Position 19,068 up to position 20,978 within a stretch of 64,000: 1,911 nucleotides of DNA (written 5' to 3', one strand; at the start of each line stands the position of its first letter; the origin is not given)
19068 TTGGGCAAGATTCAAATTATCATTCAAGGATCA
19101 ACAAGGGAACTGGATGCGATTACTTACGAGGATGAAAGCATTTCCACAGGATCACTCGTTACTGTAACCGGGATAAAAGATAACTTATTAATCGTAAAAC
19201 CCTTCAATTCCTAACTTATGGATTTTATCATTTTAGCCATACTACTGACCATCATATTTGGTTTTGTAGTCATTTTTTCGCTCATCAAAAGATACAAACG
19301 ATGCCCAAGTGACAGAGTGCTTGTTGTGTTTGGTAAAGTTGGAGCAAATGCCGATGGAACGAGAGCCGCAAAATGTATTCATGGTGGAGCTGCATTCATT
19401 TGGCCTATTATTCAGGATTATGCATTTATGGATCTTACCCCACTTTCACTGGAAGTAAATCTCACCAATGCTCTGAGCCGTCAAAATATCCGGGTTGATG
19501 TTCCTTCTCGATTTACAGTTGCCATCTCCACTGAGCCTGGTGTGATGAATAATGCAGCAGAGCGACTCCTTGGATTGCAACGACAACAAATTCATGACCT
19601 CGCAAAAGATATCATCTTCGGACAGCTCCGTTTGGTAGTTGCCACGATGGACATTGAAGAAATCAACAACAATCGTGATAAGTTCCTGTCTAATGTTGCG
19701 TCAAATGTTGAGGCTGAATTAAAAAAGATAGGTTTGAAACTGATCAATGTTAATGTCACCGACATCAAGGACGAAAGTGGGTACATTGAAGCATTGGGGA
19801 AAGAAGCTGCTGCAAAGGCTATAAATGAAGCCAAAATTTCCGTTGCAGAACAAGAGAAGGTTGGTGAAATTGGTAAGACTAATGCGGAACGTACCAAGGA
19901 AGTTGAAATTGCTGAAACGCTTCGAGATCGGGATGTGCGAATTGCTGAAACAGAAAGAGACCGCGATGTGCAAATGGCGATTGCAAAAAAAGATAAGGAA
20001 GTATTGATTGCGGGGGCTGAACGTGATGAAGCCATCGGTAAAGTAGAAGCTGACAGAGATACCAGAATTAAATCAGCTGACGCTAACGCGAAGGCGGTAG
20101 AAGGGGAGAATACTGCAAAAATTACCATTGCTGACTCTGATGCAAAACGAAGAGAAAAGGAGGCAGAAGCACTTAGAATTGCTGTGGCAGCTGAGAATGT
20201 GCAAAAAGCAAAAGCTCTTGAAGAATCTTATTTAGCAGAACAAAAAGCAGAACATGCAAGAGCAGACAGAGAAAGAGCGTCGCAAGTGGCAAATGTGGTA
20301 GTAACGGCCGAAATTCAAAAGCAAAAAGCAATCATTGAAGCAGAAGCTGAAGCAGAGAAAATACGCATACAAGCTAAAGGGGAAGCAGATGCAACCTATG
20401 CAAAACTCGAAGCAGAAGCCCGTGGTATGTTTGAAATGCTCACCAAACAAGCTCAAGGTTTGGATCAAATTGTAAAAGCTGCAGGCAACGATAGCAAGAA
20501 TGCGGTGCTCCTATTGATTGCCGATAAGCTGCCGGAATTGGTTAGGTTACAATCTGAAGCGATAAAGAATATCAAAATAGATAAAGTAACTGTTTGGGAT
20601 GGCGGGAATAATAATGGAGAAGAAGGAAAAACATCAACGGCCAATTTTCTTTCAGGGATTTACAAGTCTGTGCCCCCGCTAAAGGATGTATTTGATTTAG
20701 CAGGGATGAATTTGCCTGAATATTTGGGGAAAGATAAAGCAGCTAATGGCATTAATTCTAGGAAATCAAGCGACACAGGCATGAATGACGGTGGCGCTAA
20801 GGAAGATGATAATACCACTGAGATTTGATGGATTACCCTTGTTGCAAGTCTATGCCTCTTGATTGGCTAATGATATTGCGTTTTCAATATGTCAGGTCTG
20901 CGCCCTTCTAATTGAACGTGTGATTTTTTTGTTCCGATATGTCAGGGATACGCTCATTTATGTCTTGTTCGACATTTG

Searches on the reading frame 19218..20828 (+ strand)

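Call 79: search_protein_families(library=ncbifam, proteins=[window:19218-20828:+], max_evalue=0.00001)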
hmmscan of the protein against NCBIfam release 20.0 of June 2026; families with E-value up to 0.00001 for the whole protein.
window:19218-20828:+ (536 aa): 1 family
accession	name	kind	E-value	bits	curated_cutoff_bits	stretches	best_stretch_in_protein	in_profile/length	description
NF058507.1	FlotScfldFlot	equivalog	1.5e-52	179.3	700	1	5-486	2-457/477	flotillin lipid rafts scaffold protein FloT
